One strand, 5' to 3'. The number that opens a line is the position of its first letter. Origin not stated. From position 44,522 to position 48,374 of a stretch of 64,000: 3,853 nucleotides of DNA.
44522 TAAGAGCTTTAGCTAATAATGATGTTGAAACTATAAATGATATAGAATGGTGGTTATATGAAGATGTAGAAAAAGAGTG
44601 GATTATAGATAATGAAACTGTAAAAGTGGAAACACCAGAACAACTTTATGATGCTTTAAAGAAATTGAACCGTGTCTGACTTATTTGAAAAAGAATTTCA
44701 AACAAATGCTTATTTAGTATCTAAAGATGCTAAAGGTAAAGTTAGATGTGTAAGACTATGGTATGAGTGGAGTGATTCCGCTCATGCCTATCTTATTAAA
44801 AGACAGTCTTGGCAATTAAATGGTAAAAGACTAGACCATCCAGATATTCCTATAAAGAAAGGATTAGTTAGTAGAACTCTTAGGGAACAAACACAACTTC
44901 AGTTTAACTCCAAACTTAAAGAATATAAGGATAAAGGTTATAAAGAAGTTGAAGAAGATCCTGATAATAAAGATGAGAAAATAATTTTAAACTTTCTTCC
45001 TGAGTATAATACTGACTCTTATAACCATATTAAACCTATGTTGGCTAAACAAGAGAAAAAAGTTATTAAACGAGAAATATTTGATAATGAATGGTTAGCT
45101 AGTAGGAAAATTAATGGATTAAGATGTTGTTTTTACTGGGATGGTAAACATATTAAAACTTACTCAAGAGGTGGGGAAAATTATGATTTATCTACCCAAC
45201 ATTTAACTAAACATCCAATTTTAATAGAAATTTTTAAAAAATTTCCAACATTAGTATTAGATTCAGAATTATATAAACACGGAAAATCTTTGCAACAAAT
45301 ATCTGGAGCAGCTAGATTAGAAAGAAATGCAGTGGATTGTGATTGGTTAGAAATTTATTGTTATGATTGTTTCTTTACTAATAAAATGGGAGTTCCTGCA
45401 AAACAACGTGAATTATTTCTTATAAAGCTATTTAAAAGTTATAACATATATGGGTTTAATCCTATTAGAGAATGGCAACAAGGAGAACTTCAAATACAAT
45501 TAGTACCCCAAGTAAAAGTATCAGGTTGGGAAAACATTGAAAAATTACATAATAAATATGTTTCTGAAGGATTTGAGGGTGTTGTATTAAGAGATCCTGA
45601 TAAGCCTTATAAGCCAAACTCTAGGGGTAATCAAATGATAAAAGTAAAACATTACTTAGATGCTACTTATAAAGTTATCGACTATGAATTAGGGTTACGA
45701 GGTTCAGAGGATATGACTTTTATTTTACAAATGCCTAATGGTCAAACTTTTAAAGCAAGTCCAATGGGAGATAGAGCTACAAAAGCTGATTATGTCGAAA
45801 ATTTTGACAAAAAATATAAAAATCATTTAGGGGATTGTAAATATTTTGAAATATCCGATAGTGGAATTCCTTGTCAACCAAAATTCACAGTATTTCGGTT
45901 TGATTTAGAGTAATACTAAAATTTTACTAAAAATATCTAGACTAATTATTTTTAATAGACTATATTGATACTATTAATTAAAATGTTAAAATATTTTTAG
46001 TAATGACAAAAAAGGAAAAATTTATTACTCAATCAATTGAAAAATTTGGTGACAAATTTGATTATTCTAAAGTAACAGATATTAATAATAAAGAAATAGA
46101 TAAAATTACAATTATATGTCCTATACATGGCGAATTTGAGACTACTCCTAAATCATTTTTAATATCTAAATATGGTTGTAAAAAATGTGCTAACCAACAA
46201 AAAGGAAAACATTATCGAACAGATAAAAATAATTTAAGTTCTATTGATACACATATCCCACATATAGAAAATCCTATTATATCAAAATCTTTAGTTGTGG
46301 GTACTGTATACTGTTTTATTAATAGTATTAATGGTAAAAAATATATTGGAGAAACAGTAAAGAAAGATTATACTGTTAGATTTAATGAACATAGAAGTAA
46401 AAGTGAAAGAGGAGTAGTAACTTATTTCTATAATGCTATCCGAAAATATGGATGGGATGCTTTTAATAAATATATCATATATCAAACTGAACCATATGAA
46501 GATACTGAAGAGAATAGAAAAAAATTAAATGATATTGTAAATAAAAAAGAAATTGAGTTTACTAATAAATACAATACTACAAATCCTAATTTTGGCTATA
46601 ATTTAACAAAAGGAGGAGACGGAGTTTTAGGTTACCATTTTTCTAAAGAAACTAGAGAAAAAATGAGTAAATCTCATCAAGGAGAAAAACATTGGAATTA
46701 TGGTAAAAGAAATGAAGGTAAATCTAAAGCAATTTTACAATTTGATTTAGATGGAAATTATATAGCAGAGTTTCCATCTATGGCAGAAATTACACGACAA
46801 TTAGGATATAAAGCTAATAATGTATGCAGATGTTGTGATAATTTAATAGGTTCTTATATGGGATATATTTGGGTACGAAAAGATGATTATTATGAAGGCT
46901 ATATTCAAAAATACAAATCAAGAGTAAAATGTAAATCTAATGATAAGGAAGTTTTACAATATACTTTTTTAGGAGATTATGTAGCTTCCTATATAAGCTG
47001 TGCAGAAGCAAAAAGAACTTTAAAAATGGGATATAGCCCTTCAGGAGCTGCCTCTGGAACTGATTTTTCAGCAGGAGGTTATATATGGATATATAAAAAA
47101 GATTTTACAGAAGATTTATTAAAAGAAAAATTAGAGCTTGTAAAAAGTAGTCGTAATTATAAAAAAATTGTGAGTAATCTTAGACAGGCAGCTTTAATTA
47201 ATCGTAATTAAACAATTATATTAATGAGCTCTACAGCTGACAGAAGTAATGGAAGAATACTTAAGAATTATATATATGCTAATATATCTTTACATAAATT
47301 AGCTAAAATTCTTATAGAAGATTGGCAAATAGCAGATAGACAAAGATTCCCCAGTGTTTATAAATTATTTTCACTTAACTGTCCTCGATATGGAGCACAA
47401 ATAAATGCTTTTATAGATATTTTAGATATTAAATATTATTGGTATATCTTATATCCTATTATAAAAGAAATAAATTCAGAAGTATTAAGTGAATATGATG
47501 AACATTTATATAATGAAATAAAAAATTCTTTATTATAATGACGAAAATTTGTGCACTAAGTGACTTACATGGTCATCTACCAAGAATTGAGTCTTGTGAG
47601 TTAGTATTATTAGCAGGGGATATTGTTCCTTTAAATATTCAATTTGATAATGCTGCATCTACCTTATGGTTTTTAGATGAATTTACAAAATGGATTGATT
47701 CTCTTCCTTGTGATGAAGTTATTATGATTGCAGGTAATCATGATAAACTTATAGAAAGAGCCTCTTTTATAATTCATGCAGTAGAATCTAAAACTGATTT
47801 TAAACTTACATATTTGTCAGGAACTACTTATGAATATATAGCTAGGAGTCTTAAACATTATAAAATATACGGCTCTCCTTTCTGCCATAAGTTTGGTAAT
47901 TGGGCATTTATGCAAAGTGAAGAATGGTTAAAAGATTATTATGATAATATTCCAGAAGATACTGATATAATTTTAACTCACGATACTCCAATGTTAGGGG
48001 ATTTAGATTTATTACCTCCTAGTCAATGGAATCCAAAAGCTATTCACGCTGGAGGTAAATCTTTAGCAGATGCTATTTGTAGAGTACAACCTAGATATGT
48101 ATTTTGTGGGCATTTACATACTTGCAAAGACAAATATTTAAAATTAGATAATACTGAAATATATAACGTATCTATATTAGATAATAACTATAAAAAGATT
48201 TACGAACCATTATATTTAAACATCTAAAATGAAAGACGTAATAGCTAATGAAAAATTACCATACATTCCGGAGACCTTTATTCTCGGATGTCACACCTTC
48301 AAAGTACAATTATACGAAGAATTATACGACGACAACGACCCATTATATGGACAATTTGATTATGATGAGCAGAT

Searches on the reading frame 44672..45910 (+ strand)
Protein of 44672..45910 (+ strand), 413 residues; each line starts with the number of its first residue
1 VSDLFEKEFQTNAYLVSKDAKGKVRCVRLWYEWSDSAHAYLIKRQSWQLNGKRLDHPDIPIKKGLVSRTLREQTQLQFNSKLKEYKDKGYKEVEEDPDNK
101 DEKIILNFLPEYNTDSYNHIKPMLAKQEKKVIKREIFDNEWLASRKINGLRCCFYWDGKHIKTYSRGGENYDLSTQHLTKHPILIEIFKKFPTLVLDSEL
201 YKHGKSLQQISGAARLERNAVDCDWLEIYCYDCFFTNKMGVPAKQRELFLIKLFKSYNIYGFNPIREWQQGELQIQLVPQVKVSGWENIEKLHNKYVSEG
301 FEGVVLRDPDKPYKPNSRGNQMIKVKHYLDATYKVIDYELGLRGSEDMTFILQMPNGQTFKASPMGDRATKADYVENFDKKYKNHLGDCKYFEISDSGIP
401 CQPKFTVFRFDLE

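Call 60: search_protein_families(library=phrogs, proteins=[window:44672-45910:+], max_evalue=0.00001)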
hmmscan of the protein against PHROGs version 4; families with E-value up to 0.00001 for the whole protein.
window:44672-45910:+ (413 aa): 1 family
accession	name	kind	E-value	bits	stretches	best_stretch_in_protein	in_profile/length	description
phrog_114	-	DNA, RNA and nucleotide metabolism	5.9e-43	148.3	1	87-411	202-500/634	ATP-dependent DNA ligase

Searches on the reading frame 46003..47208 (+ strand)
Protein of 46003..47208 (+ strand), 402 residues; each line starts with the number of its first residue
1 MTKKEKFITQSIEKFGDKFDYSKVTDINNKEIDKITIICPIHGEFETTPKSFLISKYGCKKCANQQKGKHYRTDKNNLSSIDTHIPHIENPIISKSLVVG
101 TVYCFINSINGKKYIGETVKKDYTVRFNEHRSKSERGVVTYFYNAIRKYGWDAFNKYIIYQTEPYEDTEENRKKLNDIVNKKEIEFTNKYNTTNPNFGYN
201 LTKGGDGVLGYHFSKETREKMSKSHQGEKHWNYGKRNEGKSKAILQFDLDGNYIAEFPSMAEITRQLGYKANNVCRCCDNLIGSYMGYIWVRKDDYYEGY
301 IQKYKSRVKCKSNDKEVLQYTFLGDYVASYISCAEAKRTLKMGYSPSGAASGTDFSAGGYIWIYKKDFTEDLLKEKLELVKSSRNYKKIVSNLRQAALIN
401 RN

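Call 60: search_protein_families(library=phrogs, proteins=[window:46003-47208:+], max_evalue=0.00001)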
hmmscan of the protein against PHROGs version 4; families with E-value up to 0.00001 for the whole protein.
window:46003-47208:+ (402 aa): 6 families
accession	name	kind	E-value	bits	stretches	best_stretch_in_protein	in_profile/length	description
phrog_314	-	DNA, RNA and nucleotide metabolism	2.1e-22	80.8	1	100-308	179-409/574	homing endonuclease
phrog_7168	-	DNA, RNA and nucleotide metabolism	3.8e-18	66.9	1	100-228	2-123/284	homing endonuclease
phrog_681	-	DNA, RNA and nucleotide metabolism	9.1e-11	42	1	3-74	367-437/576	endonuclease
phrog_5123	-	DNA, RNA and nucleotide metabolism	2.6e-09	38.2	1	102-221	4-106/152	homing endonuclease with GIY-YIG motif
phrog_19446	-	DNA, RNA and nucleotide metabolism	9.8e-09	36.1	1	99-226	1-114/254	homing endonuclease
phrog_20162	-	DNA, RNA and nucleotide metabolism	1.2e-07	33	1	229-294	18-83/88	HNH endonuclease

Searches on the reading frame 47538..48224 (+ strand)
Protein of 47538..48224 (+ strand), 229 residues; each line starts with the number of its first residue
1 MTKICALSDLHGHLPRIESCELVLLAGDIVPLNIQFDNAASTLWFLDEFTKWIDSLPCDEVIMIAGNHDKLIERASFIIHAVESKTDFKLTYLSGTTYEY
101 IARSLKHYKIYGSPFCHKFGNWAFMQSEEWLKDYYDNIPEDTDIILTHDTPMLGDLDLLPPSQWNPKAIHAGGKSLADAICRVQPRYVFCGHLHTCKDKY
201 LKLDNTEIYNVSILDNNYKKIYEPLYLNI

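Call 60: search_protein_families(library=phrogs, proteins=[window:47538-48224:+], max_evalue=0.00001)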
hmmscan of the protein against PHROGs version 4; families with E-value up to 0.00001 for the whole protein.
window:47538-48224:+ (229 aa): 1 family
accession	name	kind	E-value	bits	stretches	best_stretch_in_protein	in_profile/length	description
phrog_1649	-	other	7.7e-14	52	1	1-218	35-275/308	metallo-phosphoesterase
